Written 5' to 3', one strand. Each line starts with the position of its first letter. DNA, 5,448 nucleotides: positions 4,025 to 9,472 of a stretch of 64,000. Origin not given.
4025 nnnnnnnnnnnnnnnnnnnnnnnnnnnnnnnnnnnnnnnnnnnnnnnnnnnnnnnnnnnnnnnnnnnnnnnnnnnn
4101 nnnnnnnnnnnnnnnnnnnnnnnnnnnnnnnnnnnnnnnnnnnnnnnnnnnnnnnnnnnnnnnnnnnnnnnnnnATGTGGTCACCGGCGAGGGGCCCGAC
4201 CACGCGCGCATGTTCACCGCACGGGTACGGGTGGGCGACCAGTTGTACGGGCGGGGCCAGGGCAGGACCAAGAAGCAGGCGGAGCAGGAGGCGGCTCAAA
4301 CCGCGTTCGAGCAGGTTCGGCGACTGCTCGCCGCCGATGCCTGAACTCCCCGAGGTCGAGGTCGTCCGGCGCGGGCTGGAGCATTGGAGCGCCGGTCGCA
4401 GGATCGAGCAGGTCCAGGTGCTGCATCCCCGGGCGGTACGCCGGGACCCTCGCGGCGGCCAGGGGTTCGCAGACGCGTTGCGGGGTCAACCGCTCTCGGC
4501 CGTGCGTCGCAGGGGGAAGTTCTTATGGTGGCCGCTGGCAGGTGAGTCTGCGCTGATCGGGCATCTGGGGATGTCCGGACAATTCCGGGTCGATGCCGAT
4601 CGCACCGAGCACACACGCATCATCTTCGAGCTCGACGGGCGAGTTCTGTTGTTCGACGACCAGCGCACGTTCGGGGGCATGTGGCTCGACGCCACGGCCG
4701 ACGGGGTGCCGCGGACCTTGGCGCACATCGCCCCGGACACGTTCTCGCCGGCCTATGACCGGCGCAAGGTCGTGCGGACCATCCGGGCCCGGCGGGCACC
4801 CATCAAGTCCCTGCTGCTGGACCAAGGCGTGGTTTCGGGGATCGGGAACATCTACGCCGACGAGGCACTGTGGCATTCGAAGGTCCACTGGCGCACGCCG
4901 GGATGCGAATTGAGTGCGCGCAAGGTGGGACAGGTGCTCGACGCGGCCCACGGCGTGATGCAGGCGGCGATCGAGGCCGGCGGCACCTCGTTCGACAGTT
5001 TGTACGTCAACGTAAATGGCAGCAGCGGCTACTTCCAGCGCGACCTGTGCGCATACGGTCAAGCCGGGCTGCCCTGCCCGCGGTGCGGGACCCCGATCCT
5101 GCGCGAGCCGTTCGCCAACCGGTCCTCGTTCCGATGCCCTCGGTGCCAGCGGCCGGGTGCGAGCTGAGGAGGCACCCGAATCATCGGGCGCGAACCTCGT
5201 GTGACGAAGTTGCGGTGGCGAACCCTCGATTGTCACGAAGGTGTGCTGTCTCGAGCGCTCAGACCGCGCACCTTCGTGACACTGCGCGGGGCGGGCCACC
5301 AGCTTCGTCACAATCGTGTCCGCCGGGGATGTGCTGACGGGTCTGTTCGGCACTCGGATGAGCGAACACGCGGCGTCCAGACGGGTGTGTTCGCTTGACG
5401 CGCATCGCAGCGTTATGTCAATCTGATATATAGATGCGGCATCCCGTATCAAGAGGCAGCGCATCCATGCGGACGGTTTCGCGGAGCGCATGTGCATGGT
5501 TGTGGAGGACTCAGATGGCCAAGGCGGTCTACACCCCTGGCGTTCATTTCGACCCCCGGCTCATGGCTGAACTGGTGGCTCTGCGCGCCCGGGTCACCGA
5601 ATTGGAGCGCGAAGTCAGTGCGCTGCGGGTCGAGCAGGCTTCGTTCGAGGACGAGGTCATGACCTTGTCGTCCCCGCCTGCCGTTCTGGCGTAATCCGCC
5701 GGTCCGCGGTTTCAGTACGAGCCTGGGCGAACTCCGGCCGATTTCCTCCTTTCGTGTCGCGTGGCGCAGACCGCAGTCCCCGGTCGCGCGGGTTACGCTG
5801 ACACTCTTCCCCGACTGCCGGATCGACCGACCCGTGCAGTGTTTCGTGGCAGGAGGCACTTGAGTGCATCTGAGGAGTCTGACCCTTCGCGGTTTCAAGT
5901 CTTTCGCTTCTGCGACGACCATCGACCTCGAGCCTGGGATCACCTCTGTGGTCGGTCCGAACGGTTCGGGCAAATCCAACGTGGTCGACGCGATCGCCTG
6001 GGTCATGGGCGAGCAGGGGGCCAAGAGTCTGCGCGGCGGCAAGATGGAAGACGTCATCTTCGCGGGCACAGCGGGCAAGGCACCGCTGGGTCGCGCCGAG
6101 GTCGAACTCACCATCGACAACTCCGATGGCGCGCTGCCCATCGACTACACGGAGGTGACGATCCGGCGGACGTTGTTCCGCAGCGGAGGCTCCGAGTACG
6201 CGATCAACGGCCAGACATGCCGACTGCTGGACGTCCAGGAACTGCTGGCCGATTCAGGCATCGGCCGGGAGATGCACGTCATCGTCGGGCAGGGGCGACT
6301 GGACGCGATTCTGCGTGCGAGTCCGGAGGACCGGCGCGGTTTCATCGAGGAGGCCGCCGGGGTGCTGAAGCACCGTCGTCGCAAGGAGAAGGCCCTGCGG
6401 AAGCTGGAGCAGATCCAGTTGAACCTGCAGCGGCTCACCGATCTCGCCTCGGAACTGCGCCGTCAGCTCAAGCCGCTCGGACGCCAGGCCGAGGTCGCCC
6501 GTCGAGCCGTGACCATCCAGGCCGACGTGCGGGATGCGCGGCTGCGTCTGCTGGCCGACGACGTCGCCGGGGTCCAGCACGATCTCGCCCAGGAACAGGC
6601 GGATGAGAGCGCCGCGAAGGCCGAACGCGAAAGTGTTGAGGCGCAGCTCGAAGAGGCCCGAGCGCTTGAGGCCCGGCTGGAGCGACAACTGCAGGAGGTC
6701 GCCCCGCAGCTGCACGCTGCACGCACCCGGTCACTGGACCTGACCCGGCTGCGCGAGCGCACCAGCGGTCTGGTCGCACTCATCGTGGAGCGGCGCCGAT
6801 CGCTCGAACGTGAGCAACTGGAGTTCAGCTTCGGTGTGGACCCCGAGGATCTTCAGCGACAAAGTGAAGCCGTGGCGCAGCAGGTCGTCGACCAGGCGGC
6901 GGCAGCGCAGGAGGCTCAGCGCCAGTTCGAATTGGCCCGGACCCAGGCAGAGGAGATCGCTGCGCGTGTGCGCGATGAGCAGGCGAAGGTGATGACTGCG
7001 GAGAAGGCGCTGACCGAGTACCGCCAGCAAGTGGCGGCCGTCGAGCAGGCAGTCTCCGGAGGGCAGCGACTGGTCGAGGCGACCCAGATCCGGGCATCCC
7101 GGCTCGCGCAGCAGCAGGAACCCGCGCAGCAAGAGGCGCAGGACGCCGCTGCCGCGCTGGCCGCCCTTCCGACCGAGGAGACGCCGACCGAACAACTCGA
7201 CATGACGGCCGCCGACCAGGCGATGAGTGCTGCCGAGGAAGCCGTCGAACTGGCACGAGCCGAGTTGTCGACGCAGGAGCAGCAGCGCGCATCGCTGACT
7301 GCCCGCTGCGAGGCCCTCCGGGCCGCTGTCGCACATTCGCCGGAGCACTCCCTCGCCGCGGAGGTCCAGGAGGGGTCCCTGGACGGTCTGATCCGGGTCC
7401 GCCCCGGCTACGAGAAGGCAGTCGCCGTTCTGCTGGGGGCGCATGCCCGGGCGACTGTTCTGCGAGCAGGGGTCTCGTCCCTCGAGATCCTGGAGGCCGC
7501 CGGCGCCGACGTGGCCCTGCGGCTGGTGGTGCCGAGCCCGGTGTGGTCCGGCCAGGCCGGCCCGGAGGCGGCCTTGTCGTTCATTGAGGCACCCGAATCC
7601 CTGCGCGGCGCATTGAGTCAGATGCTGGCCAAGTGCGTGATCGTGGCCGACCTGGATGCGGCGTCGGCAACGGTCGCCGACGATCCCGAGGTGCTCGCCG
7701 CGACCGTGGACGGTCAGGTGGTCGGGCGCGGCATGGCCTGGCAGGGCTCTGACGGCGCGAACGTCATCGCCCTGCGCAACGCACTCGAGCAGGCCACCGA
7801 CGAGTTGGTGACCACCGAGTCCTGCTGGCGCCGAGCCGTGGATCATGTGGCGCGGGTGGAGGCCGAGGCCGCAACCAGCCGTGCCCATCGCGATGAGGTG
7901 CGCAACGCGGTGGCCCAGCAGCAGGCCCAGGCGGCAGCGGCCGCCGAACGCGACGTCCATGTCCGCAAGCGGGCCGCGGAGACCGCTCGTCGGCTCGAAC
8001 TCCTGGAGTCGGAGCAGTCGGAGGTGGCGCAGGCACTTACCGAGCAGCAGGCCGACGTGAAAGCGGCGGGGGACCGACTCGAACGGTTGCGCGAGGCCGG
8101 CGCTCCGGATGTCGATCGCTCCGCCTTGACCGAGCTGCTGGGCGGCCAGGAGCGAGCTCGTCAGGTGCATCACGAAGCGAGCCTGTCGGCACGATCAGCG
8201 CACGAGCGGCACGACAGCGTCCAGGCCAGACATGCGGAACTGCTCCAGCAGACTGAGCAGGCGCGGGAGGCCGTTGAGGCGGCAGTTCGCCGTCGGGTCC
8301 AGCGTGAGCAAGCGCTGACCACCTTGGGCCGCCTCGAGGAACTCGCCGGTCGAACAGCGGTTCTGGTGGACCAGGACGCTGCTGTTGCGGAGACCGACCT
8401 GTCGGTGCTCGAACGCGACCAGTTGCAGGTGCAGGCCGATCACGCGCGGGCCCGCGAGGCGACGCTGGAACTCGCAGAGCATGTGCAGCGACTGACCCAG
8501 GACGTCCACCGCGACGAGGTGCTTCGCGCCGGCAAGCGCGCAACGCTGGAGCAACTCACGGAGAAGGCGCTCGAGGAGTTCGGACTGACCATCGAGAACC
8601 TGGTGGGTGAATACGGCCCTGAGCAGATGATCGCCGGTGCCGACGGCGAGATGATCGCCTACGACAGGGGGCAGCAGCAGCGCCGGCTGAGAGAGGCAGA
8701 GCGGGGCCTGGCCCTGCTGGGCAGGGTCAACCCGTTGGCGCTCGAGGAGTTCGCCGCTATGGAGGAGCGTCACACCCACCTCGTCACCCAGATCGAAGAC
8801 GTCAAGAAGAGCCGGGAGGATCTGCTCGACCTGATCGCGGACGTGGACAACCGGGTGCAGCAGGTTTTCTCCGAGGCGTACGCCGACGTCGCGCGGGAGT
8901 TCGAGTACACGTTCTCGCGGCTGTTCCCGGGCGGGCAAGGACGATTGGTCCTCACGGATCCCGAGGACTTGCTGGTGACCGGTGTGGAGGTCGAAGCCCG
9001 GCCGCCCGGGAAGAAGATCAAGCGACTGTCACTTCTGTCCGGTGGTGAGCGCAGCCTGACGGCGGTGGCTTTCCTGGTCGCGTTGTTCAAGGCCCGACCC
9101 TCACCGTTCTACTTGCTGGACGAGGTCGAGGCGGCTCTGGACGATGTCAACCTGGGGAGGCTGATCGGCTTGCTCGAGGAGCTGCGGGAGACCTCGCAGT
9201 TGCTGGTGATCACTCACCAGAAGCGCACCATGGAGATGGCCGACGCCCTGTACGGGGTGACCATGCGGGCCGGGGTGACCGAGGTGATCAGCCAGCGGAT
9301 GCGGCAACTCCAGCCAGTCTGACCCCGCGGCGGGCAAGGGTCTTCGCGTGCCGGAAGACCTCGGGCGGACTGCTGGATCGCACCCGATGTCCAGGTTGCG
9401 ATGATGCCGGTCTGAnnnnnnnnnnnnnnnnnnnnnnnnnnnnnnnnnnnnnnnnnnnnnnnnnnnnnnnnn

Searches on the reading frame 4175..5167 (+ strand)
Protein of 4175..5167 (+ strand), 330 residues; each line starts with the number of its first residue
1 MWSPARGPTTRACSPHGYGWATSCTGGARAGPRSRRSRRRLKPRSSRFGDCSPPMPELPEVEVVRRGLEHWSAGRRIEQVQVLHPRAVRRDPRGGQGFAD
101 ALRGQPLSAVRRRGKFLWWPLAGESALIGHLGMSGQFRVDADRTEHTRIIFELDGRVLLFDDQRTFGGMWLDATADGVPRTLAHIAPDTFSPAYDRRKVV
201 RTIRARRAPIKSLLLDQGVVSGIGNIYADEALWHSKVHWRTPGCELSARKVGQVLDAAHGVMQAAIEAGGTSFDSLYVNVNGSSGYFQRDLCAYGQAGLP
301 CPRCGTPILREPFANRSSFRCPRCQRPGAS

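Call 23: search_protein_families(library=ncbifam, proteins=[window:4175-5167:+], max_evalue=0.00001)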
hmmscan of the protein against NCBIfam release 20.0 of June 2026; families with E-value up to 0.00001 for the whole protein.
window:4175-5167:+ (330 aa): 7 families
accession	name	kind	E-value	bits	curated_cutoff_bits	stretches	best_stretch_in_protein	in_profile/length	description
NF002211.1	PRK01103.1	equivalog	1.5e-88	296.9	212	1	55-326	1-274/274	bifunctional DNA-formamidopyrimidine glycosylase/DNA-(apurinic or apyrimidinic site) lyase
TIGR00577.1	fpg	equivalog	3e-79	266.2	203.3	1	55-325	1-276/276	DNA-formamidopyrimidine glycosylase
NF011386.0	PRK14811.1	equivalog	1.9e-64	217.5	414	1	55-327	1-264/269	DNA-formamidopyrimidine glycosylase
NF010551.0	PRK13945.1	equivalog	3.9e-61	206.9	348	1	55-326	1-282/282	DNA-formamidopyrimidine glycosylase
NF011385.0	PRK14810.1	equivalog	6.6e-52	176.6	423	1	55-326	1-272/272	DNA-formamidopyrimidine glycosylase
NF040775.1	endonuc_Nei2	equivalog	1.8e-22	80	400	1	101-326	37-252/252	endonuclease VIII Nei2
NF007763.0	PRK10445.1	equivalog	7.1e-16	58.4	252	1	55-326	1-263/263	endonuclease VIII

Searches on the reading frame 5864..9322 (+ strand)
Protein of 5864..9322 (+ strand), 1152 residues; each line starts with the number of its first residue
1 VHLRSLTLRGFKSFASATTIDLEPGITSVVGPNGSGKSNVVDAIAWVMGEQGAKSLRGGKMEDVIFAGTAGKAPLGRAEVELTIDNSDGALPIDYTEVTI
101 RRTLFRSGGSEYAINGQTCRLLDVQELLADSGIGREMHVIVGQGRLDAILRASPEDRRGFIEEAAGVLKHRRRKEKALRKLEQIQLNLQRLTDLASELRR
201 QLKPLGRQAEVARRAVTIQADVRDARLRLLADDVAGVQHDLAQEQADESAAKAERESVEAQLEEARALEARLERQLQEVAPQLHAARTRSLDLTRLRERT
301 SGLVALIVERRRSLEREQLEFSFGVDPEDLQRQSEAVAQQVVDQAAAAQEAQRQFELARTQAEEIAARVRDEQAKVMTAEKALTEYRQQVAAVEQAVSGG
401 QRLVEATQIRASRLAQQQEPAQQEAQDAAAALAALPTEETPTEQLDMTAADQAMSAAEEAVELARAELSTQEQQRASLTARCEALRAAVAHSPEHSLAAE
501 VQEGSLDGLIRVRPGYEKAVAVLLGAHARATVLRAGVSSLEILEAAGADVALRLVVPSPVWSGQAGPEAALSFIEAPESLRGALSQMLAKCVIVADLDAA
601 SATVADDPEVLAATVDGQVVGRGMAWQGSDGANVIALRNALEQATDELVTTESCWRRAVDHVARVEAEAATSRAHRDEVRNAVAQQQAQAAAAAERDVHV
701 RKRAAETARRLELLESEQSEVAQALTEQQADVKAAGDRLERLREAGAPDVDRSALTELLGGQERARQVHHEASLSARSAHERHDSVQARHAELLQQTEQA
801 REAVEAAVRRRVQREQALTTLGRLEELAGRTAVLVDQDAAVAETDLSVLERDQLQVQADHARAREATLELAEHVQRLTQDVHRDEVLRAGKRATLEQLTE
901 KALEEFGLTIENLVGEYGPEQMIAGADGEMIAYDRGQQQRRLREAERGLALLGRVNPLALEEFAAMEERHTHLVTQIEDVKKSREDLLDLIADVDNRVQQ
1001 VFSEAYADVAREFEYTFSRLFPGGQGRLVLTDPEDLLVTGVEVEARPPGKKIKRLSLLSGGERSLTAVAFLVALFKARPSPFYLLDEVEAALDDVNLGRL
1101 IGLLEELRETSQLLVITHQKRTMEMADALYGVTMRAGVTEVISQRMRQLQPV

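Call 23: search_protein_families(library=ncbifam, proteins=[window:5864-9322:+], max_evalue=0.00001)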
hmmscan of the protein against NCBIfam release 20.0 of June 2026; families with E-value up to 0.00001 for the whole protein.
window:5864-9322:+ (1152 aa): 13 families
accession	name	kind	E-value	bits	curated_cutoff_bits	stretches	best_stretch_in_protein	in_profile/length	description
TIGR02168.1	SMC_prok_B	equivalog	4.8e-251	836.1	567.35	1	3-1146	2-1181/1181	chromosome segregation protein SMC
TIGR02169.1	SMC_prok_A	equivalog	2.2e-130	436.4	729.4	2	2-489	1-507/1165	chromosome segregation protein SMC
NF045487.1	ASRP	equivalog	8.1e-13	47.8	300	1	16-488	6-444/593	archaea-specific SMC-related protein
TIGR00611.2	recf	equivalog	3.1e-11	43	172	1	3-271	1-249/339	DNA replication/repair protein RecF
NF002572.0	PRK02224.1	equivalog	3.9e-11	42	1087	1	1-491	1-444/888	DNA double-strand break repair ATPase Rad50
NF003034.1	PRK03918.1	equivalog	7e-11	40.8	700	1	1-433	1-411/878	DNA double-strand break repair ATPase Rad50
TIGR00634.1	recN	equivalog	9.2e-10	38.1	407.85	1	5-392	4-378/563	DNA repair protein RecN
NF002244.0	PRK01156.1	equivalog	1.3e-07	30.1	847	0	1-65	1-60/895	DNA double-strand break repair ATPase Rad50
TIGR00618.1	sbcc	subfamily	1.9e-06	26.2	478.5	1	1-47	1-50/1043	exonuclease subunit SbcC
NF041034.1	Rad50_Sulf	equivalog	1.9e-06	26.1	1000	0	1-69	1-64/872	DNA double-strand break repair ATPase Rad50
TIGR03608.1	L_ocin_972_ABC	subfamily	3.5e-06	26.6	254.85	0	1053-1128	130-202/206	putative bacteriocin export ABC transporter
TIGR01166.1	cbiO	subfamily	5.2e-06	26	211.8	0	1053-1117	123-183/190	cobalt ABC transporter, ATP-binding protein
NF041035.1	Rad50_Halo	equivalog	5.4e-06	25.1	1000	0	1-396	1-385/883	DNA double-strand break repair ATPase Rad50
